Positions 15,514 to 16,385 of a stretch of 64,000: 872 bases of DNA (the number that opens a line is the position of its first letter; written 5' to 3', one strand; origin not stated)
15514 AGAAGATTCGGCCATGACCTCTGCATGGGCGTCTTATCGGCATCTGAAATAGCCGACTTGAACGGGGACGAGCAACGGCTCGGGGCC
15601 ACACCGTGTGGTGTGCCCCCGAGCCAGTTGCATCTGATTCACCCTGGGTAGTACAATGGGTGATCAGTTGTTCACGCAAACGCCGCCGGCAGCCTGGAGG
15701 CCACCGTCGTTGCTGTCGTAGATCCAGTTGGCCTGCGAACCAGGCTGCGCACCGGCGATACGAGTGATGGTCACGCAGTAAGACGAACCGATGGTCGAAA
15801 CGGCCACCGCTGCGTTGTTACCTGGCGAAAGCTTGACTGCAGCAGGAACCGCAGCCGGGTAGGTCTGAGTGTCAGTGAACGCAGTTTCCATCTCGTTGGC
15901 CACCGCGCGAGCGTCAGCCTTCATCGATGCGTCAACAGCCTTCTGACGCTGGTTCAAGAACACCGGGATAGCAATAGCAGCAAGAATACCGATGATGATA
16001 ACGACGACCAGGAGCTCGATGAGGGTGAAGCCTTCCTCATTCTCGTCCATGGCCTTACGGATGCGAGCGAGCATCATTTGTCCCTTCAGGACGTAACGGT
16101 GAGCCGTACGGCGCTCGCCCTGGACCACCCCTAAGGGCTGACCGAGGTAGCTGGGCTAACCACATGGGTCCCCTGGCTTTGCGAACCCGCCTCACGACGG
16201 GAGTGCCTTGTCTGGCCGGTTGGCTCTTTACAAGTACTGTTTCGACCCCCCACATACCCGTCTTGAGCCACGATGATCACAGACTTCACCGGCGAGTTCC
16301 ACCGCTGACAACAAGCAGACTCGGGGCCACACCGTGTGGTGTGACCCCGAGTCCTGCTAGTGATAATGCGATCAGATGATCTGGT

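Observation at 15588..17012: Tandem duplicated pilA genes, each with its own leader and terminator hairpin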

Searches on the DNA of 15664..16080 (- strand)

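Call 14: search_rna_families(sources=[L001, L002, L003, L004, L005, L006, L007, L008, L009, L010, L011, L012, L013, L015, L016, L018, L019, L034, L038, L041], threshold=gathering)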
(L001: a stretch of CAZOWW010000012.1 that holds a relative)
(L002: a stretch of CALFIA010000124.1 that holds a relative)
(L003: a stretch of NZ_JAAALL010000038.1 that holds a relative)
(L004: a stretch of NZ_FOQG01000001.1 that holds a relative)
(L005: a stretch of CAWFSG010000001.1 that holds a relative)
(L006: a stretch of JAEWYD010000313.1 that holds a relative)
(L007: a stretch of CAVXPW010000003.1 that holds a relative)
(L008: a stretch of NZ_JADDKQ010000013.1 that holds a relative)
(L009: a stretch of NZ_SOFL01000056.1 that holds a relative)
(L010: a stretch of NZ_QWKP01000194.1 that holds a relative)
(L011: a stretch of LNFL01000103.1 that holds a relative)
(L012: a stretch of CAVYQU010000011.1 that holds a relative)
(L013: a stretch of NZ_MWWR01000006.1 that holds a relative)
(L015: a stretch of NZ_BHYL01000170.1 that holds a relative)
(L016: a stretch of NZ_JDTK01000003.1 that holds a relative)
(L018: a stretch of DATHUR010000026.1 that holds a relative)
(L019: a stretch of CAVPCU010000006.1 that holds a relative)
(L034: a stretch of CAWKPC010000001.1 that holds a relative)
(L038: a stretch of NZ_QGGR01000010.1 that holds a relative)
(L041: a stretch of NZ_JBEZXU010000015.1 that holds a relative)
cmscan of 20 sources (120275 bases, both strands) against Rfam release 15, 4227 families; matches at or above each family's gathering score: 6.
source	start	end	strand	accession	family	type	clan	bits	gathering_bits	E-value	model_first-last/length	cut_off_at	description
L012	2208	2291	+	RF03167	c-di-GMP-I-GGC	Cis-reg; riboswitch;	CL00126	60.9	59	1.2e-11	1-80/80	no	c-di-GMP-I-GGC riboswitch aptamer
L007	3602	3700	+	RF03167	c-di-GMP-I-GGC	Cis-reg; riboswitch;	CL00126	60.3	59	1.8e-11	1-80/80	no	c-di-GMP-I-GGC riboswitch aptamer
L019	2802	2882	+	RF03167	c-di-GMP-I-GGC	Cis-reg; riboswitch;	CL00126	59.3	59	3.6e-11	1-80/80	no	c-di-GMP-I-GGC riboswitch aptamer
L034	2848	2923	+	RF01051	c-di-GMP-I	Cis-reg; riboswitch;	CL00126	51.8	35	5.7e-07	1-87/87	no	c-di-GMP-I riboswitch aptamer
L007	2273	2378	+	RF01051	c-di-GMP-I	Cis-reg; riboswitch;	CL00126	47.2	35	8e-06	1-87/87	no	c-di-GMP-I riboswitch aptamer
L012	596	680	+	RF01051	c-di-GMP-I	Cis-reg; riboswitch;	CL00126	41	35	0.00026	1-87/87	no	c-di-GMP-I riboswitch aptamer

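Call 19: search_rna_families(sources=[L081, L082, L083], threshold=gathering, show_alignments=3)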
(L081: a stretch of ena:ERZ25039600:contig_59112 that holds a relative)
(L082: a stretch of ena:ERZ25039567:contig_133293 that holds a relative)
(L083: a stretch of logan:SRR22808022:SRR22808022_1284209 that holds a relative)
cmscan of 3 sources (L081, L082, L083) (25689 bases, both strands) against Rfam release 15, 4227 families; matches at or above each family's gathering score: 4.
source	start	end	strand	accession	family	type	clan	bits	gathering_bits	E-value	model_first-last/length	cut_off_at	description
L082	2223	2304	+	RF01051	c-di-GMP-I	Cis-reg; riboswitch;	CL00126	54.4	35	2.9e-08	1-87/87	no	c-di-GMP-I riboswitch aptamer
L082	2957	3038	+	RF01051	c-di-GMP-I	Cis-reg; riboswitch;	CL00126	53.8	35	4.2e-08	1-87/87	no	c-di-GMP-I riboswitch aptamer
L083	52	126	+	RF01051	c-di-GMP-I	Cis-reg; riboswitch;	CL00126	49.1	35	5.7e-07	1-87/87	no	c-di-GMP-I riboswitch aptamer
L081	5845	5919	+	RF01051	c-di-GMP-I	Cis-reg; riboswitch;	CL00126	45.7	35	3.9e-06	1-87/87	no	c-di-GMP-I riboswitch aptamer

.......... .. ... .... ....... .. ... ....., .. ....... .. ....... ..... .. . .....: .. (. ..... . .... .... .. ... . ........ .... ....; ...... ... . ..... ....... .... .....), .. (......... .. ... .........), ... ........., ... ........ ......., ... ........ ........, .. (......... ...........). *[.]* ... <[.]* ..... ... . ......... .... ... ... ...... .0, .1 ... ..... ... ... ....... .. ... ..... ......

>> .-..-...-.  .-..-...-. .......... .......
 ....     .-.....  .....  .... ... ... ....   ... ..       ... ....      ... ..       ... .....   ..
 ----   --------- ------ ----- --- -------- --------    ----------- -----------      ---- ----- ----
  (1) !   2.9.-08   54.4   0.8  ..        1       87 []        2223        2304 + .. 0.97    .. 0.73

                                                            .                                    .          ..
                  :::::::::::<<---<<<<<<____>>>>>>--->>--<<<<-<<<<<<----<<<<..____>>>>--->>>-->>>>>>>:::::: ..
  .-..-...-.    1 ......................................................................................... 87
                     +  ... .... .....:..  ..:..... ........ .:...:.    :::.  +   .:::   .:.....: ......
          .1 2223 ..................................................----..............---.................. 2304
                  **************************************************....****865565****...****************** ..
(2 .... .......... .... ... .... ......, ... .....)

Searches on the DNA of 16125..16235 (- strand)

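Call 28: build_rna_model(alignment_id=A4, structure=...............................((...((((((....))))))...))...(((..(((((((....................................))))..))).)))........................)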
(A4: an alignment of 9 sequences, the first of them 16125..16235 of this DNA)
Model R1 built from alignment A4 (9 sequences, 145 columns); structure: as given.
model positions 112; base pairs 18; branch points 1; effective number of sequences 3.19; information 0.59 bits per position. Calibrated on 0.2 Mb of random sequence (short: E-values are rough).
structure used (alignment columns):
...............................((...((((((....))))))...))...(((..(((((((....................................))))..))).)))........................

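Call 29: search_with_rna_model(model_id=R1, sources=[L084, L085, L086, L087, L088, L089, L090, L091, L092, L093, L094, L095, L096, L097, L098, L099, L100, L101, L102, L103, L104, L105, L106, L107, L108, L109, L110, L111, L112, L113, L114, L115, L116, L117, L118, L119, L120, L121, L122, L123, L124, L125, L126, L127, L128, L129, L130, L131, L132, L133, L134, L135, L136, L137, L138, L139, L140, L141, L142, L143, L144, L145, L146, L147, L148, L149, L150, L151, L152, L153, L154, L155, L156, L157, L158, L159, L160, L161, L162, L163, L081, L082, L083, window], max_evalue=0.01, make_alignment=true)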
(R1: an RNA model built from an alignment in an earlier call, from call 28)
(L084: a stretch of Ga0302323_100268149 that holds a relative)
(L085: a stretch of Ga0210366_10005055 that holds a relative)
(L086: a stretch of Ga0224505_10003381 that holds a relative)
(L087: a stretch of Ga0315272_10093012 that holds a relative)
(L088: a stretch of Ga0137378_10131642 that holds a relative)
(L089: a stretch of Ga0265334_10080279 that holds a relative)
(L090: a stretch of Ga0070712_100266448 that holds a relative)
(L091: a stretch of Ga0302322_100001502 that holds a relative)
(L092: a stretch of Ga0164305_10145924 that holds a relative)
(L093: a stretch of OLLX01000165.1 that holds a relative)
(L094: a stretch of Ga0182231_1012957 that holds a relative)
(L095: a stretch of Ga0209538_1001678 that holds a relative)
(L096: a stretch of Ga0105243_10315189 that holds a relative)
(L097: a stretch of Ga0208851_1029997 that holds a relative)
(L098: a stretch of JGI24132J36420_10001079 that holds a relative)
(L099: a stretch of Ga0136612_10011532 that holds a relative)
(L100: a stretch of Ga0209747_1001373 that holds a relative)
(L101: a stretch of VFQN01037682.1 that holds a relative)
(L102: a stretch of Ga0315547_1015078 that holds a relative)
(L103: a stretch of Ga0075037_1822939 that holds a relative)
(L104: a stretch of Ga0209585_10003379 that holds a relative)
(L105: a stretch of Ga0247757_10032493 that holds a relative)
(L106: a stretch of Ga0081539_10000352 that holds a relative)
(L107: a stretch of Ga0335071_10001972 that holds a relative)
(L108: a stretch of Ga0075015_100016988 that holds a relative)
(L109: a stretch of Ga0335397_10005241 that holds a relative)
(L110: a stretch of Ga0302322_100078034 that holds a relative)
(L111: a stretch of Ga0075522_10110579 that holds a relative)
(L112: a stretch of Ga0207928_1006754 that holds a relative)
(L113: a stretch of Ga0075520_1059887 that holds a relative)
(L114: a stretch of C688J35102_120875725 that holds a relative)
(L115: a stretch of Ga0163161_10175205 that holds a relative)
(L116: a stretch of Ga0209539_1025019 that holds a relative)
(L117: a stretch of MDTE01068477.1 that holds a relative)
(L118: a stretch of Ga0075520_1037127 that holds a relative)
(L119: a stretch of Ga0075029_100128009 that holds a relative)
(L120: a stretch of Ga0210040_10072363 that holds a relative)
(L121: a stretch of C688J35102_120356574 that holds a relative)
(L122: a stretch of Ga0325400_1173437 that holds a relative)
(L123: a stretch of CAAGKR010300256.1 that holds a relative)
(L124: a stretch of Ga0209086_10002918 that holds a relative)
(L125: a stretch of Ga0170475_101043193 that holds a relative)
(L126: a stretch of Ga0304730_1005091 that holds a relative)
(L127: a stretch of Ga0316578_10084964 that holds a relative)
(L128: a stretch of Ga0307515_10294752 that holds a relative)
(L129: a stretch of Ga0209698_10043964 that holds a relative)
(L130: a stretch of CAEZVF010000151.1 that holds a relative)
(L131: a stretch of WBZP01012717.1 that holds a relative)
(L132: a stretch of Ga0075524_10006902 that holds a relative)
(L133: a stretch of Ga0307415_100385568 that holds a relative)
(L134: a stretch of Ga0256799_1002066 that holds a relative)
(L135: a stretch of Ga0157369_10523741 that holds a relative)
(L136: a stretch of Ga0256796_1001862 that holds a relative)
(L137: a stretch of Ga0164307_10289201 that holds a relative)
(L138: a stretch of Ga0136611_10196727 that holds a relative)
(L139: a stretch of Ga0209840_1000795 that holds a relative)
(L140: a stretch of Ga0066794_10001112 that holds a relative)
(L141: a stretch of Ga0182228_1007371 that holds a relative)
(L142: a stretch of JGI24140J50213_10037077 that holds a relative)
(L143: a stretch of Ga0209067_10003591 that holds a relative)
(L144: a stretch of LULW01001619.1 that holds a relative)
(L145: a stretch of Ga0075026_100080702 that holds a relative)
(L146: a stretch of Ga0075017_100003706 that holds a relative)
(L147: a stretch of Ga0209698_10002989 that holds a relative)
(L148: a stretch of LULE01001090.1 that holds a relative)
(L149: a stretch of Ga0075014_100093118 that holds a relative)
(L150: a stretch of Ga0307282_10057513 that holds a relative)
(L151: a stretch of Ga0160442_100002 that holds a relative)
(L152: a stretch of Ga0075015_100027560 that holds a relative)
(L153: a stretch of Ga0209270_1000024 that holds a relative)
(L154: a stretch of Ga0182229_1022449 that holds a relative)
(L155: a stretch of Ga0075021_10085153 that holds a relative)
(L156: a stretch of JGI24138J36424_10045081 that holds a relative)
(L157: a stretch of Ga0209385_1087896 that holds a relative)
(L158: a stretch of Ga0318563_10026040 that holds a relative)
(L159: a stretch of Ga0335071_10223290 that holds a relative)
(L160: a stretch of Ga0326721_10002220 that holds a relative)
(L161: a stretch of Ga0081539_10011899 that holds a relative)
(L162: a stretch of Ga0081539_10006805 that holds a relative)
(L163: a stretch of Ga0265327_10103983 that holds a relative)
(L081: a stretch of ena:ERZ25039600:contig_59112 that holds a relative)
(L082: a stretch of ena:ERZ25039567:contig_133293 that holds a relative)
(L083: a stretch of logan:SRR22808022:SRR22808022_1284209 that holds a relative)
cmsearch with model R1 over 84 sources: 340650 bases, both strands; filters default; matches with E-value up to 0.01: 37.
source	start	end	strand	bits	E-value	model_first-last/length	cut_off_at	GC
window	16125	16236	-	109.2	5.4e-29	1-112/112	no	0.62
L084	1166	1277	+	107.7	1.4e-28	1-112/112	no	0.62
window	16857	16967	-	106.5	3.3e-28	1-112/112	no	0.62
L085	191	302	+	105.5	6.1e-28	1-112/112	no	0.71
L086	2826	2937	+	105.5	6.1e-28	1-112/112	no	0.71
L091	2837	2948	+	105.2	7.8e-28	1-112/112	no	0.66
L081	5826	5937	+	103.5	2.3e-27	1-112/112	no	0.71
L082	2204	2322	+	100.5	1.7e-26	1-112/112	no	0.72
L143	2353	2472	+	99.3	3.9e-26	1-112/112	no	0.62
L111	685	804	+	95.6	4.5e-25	1-112/112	no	0.65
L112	1473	1592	+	95.6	4.5e-25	1-112/112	no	0.65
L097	132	250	+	95.1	6.1e-25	1-112/112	no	0.68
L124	1816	1930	+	94.9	7e-25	1-112/112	no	0.63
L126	2831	2945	+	94.9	7e-25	1-112/112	no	0.63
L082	2940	3056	+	93.3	2.1e-24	1-112/112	no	0.7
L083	33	144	+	93.2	2.2e-24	1-112/112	no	0.63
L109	2830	2944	+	93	2.6e-24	1-112/112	no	0.7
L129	2827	2946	+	92.8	2.8e-24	1-112/112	no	0.69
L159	146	266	+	90.6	1.2e-23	1-112/112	no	0.7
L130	937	1051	+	90.2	1.6e-23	1-112/112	no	0.62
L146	2822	2941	+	89.6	2.3e-23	1-112/112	no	0.67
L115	18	135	+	88.6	4.6e-23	1-112/112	no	0.66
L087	593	704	+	87.9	7.3e-23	1-112/112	no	0.62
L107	2826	2946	+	87.9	7.4e-23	1-112/112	no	0.71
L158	1997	2117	+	86.4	2e-22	1-112/112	no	0.68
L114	291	403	+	86.3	2.1e-22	1-112/112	no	0.72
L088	727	847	+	85.6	3.5e-22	1-112/112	no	0.69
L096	735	856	+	85.2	4.5e-22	1-112/112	no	0.66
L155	1094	1214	+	83.1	1.8e-21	1-112/112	no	0.66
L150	210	336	+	82.7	2.3e-21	1-112/112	no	0.69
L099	2502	2624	+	82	3.7e-21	1-112/112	no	0.67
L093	2830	2943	+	80.8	8.3e-21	1-112/112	no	0.61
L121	15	127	+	78.4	4.1e-20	1-112/112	no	0.73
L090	97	189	+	75.4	3e-19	26-112/112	no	0.72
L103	2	97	+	71.2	4.7e-18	20-112/112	no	0.7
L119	1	79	+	61.5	3e-15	40-112/112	5'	0.73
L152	422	536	+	35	1.3e-07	1-112/112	no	0.62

Alignment A5: 37 matches aligned to the model, 128 columns, each read 5' to 3' on its own strand. Consensus structure (alignment columns), stored with it:
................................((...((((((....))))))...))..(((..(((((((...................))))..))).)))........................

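Call 60: search_with_rna_model(model_id=R1, sources=[L001, L002, L003, L004, L005, L006, L007, L008, L009, L010, L011, L012, L013, L014, L015, L016, L017, L018, L019, L020, L021, L022, L023, L024, L025, L026, L027, L028, L029, L030, L031, L032, L033, L034, L035, L036, L037, L038, L039, L040, L041, L042, L043, L044, L045, L046, L047, L048, L049, L050, L051, L052, L053, L054, L055, L056, L057, L058, L059, L060, L061, L062, L063, L064, L065, L066, L067, L068, L069, L070, L071, L072, L073, L074, L075, L076, L077, L078, L079, L080], max_evalue=0.1)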
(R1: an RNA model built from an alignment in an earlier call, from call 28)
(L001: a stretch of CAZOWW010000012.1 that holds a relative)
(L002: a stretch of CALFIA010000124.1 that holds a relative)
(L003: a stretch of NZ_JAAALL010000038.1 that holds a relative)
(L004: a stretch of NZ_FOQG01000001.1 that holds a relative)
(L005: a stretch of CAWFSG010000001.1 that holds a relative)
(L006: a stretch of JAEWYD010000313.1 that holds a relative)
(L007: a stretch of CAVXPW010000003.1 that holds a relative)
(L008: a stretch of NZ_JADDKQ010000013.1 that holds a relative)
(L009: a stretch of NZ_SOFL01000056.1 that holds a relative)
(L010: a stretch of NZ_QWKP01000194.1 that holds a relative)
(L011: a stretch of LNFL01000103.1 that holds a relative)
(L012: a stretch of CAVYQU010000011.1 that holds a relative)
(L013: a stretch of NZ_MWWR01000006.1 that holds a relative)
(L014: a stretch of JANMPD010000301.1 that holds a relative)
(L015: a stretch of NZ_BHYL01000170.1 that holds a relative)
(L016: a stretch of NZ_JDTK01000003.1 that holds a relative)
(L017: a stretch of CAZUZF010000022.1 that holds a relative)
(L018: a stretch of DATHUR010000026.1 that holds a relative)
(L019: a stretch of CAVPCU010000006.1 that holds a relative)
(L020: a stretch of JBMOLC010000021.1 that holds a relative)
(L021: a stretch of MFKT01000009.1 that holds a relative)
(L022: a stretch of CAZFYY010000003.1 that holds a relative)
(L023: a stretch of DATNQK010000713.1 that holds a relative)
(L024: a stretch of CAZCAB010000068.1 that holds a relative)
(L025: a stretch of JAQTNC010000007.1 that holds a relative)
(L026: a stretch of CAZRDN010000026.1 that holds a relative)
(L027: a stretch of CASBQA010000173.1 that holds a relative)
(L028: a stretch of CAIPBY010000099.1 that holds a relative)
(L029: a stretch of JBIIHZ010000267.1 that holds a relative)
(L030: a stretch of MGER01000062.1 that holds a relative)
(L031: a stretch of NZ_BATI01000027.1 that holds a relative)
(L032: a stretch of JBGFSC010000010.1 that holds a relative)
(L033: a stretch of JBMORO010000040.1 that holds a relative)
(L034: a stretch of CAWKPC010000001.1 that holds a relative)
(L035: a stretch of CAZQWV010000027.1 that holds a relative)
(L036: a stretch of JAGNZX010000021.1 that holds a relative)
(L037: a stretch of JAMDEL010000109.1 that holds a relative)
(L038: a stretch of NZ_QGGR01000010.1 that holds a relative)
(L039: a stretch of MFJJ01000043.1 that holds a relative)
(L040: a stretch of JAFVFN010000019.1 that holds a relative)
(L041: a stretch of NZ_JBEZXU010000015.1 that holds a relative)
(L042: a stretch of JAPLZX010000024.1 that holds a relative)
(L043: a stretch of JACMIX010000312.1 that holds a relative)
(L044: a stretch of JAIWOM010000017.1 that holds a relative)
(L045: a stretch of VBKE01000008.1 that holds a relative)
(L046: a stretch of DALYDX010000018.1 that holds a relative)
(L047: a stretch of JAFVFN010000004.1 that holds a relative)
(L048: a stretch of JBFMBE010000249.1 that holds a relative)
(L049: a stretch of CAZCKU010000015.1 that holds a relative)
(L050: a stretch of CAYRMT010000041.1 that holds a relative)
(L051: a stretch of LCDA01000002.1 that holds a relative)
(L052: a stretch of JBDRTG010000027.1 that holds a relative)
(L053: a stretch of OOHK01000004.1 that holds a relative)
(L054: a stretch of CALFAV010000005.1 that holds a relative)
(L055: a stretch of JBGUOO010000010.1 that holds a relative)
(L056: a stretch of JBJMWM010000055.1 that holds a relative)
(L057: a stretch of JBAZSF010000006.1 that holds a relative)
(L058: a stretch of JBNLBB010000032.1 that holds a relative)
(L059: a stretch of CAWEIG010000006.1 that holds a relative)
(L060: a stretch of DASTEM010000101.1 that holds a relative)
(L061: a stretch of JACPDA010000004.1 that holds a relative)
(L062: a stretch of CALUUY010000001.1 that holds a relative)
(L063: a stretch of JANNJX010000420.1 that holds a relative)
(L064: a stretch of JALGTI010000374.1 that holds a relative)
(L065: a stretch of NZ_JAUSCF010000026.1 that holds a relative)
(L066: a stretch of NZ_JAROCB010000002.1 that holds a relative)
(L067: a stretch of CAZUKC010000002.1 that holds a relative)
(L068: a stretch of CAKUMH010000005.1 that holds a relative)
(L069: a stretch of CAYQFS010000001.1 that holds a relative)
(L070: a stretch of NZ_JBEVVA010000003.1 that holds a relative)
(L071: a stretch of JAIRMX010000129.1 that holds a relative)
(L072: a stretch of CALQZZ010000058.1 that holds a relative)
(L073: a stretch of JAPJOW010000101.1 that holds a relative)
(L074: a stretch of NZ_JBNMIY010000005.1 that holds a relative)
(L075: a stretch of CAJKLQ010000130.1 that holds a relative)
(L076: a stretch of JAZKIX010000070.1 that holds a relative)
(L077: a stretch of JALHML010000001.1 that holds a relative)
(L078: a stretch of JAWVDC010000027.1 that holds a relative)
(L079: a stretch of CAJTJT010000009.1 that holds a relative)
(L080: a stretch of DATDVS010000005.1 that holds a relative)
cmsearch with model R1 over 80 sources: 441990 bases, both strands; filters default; matches with E-value up to 0.1: 7.
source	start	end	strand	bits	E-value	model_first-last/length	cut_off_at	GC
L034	2831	2941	+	87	1.8e-22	1-112/112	no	0.59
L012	2189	2308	+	81.4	7.2e-21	1-112/112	no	0.62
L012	578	698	+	77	1.4e-19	1-112/112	no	0.6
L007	2256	2396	+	74.6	6.7e-19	1-112/112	no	0.65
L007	3585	3717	+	63.4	1.1e-15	1-112/112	no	0.65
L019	2785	2899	+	56.6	9.9e-14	1-112/112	no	0.69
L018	2829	2913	+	31.2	2.2e-06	30-94/112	no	0.72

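Call 82: search_with_rna_model(model_id=R1, sources=[L114, L146, L125, L134, L136, L093, L095, L098, L099, L100, L104, L106, L107, L109, L115, L145, L149, L150, L153, L159, L160], max_evalue=1, filters=off)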
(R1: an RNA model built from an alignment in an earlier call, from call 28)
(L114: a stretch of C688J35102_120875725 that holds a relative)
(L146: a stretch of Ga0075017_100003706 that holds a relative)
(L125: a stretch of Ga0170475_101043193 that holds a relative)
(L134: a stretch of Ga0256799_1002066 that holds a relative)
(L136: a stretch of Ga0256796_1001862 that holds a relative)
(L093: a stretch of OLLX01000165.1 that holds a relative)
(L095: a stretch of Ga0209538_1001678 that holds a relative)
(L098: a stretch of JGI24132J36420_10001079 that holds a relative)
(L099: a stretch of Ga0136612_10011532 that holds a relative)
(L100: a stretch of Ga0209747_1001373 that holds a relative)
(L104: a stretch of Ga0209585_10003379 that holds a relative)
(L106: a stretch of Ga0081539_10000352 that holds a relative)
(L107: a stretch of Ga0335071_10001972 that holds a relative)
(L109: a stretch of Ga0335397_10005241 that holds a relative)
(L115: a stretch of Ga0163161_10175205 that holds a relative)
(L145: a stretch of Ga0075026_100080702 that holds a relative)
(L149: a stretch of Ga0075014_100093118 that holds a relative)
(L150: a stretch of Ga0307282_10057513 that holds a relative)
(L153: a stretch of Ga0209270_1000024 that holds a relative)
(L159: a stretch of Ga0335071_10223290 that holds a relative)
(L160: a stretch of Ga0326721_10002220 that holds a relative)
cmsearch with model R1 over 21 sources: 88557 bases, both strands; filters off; matches with E-value up to 1: 11.
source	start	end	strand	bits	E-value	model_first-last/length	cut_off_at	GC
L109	2830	2944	+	92.9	6.8e-25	1-112/112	no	0.7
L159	146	266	+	90.6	3.2e-24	1-112/112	no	0.7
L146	2822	2941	+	89.6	6.1e-24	1-112/112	no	0.67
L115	18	135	+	88.6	1.2e-23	1-112/112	no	0.66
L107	2826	2946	+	87.9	1.9e-23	1-112/112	no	0.71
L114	291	403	+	86.3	5.4e-23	1-112/112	no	0.72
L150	210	336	+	82.7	6.1e-22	1-112/112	no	0.69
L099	2502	2624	+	82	9.7e-22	1-112/112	no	0.67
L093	2830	2943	+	80.8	2.2e-21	1-112/112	no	0.61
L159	293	417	+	10.1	0.52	1-112/112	no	0.62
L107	5001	5083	-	10.1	0.53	1-112/112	no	0.67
